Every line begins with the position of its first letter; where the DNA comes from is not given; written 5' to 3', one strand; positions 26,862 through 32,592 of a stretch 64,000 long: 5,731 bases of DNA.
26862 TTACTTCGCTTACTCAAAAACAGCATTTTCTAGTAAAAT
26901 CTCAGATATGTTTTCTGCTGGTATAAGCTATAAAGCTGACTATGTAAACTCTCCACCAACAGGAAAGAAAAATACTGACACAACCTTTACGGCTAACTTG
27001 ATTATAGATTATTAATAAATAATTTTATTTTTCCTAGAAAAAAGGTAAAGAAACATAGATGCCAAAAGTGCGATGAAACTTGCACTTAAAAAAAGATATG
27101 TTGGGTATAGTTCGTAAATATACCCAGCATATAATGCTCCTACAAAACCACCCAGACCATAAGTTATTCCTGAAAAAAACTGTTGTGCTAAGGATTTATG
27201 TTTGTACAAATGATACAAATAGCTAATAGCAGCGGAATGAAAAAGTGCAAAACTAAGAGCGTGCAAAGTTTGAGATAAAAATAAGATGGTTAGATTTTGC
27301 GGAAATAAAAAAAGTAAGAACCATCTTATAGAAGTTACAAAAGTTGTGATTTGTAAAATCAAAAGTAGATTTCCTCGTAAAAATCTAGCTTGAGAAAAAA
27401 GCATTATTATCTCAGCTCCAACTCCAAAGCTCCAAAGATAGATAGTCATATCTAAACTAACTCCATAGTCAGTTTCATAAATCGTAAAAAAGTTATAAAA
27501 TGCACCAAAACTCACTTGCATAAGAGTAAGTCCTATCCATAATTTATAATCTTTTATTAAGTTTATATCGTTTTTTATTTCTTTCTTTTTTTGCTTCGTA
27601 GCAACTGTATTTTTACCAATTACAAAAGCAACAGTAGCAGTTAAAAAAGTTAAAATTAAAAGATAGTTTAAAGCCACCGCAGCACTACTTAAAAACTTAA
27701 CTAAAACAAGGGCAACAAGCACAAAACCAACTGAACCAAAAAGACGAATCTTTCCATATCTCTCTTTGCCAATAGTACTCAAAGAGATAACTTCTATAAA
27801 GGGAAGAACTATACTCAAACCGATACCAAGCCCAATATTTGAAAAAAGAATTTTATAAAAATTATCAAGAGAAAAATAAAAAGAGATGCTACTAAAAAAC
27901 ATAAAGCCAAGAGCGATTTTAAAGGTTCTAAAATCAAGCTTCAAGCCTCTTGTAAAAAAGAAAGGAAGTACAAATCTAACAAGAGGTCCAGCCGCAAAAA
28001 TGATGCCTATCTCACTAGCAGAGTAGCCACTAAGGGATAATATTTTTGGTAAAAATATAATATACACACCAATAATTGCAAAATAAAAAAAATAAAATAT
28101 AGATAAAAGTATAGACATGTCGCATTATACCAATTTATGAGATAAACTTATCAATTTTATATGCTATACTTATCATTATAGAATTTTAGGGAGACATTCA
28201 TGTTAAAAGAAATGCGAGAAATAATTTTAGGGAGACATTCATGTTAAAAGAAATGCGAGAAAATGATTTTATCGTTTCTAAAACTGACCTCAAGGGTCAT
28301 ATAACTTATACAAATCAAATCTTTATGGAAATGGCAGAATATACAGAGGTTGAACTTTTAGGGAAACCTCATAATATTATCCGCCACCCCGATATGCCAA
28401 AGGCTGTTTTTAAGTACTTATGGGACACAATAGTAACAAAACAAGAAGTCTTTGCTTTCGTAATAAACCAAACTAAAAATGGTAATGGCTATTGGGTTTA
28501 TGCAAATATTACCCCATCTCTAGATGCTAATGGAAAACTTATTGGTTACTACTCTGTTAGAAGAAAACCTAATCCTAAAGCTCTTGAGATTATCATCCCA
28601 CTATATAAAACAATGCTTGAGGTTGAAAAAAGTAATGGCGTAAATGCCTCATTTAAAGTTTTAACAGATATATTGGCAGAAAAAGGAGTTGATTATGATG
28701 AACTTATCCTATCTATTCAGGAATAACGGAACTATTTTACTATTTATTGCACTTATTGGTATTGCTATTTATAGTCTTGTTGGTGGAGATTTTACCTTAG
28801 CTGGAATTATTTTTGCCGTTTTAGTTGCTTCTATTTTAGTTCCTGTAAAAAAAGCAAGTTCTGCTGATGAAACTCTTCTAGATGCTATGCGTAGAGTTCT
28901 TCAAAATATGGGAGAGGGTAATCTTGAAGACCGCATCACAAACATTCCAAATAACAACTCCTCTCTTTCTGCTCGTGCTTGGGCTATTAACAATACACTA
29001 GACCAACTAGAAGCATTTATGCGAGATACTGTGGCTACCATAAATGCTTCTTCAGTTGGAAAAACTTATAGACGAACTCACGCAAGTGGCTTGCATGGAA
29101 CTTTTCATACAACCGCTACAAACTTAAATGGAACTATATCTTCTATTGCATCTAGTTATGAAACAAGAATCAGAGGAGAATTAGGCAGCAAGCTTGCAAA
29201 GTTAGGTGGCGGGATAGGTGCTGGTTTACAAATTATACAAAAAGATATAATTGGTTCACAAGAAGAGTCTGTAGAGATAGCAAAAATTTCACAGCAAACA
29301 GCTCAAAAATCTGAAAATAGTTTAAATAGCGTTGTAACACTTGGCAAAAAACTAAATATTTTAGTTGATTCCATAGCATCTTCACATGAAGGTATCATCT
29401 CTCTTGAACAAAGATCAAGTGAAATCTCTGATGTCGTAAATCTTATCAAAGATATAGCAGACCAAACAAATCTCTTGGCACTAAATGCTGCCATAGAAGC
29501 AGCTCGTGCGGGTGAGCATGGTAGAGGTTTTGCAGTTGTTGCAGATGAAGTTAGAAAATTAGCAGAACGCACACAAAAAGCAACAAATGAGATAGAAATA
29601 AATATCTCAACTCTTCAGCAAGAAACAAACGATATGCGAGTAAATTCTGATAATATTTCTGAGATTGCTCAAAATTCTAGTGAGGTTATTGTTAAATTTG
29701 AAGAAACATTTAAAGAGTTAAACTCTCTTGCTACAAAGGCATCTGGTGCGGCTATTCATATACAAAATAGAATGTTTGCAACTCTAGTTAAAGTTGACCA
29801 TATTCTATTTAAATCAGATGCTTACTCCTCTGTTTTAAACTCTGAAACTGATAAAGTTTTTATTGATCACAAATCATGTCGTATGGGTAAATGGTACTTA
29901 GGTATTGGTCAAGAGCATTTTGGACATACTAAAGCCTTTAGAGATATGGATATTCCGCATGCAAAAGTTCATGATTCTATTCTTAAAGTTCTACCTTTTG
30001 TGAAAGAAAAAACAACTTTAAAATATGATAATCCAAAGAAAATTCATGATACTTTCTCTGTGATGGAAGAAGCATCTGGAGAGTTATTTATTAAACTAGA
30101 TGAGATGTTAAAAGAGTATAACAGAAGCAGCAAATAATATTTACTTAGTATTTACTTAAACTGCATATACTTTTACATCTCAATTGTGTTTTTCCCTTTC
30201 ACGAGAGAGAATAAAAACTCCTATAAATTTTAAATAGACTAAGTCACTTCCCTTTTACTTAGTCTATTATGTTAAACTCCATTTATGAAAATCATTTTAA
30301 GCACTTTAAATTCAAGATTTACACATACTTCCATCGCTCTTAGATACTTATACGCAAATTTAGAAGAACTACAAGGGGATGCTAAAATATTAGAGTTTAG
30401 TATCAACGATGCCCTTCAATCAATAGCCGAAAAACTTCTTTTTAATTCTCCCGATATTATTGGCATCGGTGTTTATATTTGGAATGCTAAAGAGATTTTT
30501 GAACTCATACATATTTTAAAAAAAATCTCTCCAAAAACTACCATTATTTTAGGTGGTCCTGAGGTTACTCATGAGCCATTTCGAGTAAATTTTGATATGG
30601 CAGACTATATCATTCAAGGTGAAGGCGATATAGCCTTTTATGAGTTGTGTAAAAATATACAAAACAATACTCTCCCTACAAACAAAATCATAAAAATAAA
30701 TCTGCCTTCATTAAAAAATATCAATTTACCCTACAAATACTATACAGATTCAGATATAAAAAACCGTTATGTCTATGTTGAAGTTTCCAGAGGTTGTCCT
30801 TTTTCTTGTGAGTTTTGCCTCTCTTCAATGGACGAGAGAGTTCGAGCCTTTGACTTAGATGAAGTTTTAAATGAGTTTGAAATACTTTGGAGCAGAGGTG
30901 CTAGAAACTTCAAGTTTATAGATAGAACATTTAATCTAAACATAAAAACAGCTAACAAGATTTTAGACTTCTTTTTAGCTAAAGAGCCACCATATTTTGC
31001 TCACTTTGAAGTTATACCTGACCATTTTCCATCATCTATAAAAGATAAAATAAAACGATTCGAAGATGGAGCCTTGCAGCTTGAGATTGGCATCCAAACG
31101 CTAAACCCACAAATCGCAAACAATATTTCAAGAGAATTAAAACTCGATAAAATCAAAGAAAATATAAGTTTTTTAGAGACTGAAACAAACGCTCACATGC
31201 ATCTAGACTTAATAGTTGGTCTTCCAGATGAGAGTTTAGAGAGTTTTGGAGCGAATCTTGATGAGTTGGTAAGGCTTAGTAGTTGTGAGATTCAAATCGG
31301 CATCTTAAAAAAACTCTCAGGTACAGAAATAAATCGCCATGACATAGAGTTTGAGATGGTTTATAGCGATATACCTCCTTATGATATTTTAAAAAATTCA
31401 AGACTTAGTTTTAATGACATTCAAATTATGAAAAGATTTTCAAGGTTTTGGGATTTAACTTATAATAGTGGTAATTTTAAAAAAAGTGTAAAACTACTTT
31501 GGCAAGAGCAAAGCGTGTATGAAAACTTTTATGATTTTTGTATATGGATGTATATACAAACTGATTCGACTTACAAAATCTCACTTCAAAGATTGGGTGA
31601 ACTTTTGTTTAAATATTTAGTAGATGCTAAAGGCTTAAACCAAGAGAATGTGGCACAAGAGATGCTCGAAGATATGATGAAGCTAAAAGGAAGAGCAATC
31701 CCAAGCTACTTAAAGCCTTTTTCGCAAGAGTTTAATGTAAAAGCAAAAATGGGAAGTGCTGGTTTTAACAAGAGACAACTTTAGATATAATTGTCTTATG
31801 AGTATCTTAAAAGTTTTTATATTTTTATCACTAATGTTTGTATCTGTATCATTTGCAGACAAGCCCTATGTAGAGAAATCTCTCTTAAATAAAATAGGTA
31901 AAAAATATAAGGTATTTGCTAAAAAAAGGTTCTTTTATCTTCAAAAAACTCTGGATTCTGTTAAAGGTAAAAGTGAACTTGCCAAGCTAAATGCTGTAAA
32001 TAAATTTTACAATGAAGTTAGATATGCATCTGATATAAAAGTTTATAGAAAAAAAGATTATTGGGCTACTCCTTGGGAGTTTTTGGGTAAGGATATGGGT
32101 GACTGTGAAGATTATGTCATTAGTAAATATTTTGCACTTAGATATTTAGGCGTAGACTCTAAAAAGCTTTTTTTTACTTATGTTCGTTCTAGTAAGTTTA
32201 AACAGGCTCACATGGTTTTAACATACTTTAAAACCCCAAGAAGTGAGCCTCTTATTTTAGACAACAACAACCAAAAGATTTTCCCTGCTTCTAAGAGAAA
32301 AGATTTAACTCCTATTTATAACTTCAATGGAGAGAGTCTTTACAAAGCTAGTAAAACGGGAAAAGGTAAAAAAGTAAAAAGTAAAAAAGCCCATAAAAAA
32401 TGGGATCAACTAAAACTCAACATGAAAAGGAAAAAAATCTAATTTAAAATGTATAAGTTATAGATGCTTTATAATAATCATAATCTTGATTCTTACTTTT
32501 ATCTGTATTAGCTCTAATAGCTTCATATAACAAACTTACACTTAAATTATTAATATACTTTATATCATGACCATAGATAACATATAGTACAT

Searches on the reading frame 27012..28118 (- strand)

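Call 29: search_protein_families(library=pfam, proteins=[window:27012-28118:-])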
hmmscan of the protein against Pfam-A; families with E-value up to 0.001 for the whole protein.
window:27012-28118:- (368 aa): 2 families
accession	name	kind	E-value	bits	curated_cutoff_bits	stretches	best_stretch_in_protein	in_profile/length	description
PF12832.13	MFS_1_like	-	1.1e-43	150.2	25.2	1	4-339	3-366/373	MFS_1 like family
PF07690.21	MFS_1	-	1.9e-10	40.7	33.4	2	5-271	1-290/347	Major Facilitator Superfamily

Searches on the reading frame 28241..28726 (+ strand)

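Call 29: search_protein_families(library=pfam, proteins=[window:28241-28726:+])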
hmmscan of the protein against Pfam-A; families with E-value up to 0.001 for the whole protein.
window:28241-28726:+ (161 aa): 4 families
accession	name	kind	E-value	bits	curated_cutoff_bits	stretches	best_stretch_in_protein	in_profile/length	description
PF08447.18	PAS_3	-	1.3e-10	41.8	25.6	1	22-106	2-88/89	PAS fold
PF00989.32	PAS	-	6.5e-09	36.2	22.6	1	14-103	16-106/113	PAS fold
PF08448.16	PAS_4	-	1.9e-07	31.7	23.1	1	14-104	11-99/110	PAS fold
PF13426.13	PAS_9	-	2.4e-07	31.4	27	1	9-103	2-94/103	PAS domain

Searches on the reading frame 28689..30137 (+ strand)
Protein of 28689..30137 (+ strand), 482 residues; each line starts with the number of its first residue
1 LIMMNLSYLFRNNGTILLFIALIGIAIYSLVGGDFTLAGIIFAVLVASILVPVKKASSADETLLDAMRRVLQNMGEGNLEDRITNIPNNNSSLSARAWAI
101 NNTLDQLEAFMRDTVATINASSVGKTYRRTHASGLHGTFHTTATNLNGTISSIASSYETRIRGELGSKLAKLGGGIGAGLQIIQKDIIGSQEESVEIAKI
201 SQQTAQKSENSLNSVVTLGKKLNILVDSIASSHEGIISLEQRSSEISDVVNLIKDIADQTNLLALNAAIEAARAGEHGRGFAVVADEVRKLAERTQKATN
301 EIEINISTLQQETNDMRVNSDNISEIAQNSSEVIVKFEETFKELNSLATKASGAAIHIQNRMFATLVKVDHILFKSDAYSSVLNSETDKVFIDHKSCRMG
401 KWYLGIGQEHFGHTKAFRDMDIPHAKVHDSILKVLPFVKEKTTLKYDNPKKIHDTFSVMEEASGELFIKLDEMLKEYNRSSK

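Call 29: search_protein_families(library=pfam, proteins=[window:28689-30137:+])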
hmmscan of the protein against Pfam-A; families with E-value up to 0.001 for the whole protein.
window:28689-30137:+ (482 aa): 2 families
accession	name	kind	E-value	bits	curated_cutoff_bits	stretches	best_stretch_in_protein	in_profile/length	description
PF00015.26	MCPsignal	-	1e-34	120.3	34.6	1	197-353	3-142/172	Methyl-accepting chemotaxis protein (MCP) signalling domain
PF13682.11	CZB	-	7.3e-11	42.7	29.4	1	371-434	1-63/64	Chemoreceptor zinc-binding domain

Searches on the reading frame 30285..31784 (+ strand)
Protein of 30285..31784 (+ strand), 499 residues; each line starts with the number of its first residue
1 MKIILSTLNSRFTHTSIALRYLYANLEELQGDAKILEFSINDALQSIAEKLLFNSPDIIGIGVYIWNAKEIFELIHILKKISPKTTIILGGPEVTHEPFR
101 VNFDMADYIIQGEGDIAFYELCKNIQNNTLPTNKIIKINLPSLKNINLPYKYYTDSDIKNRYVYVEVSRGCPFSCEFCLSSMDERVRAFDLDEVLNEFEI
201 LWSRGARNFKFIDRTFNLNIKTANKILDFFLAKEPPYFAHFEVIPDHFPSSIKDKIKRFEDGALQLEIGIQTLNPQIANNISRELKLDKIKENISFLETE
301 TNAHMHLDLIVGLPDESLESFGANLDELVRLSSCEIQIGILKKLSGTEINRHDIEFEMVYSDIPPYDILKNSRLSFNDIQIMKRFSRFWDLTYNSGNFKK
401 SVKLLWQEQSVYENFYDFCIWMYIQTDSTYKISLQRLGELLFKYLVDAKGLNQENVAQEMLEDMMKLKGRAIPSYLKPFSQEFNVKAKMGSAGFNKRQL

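Call 29: search_protein_families(library=pfam, proteins=[window:30285-31784:+])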
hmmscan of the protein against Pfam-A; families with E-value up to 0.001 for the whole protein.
window:30285-31784:+ (499 aa): 3 families
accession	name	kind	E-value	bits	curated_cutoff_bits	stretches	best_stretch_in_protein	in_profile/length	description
PF04055.27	Radical_SAM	-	6.8e-16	59.3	29.5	1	165-323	1-161/166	Radical SAM superfamily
PF02310.24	B12-binding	-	2.2e-15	57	32.1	1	9-121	7-120/121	B12 binding domain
PF13311.11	DUF4080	-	1.1e-14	55.4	22.9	1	355-475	2-124/188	Protein of unknown function (DUF4080)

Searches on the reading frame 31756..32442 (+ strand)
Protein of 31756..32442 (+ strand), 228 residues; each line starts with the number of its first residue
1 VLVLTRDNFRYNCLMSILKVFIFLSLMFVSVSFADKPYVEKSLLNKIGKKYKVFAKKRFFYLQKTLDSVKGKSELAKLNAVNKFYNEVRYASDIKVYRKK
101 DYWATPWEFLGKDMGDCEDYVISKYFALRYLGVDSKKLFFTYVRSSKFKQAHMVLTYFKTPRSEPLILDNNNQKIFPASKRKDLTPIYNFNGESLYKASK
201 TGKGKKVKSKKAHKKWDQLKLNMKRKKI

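Call 29: search_protein_families(library=pfam, proteins=[window:31756-32442:+])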
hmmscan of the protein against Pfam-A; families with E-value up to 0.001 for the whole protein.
window:31756-32442:+ (228 aa): 2 families
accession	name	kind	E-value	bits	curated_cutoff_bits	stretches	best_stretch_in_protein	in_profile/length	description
PF06035.17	Peptidase_C93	-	5.4e-16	59.2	27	1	71-179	35-136/162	Bacterial transglutaminase-like cysteine proteinase BTLCP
PF01841.26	Transglut_core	-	0.00047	20.9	23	1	76-143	13-80/108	Transglutaminase-like superfamily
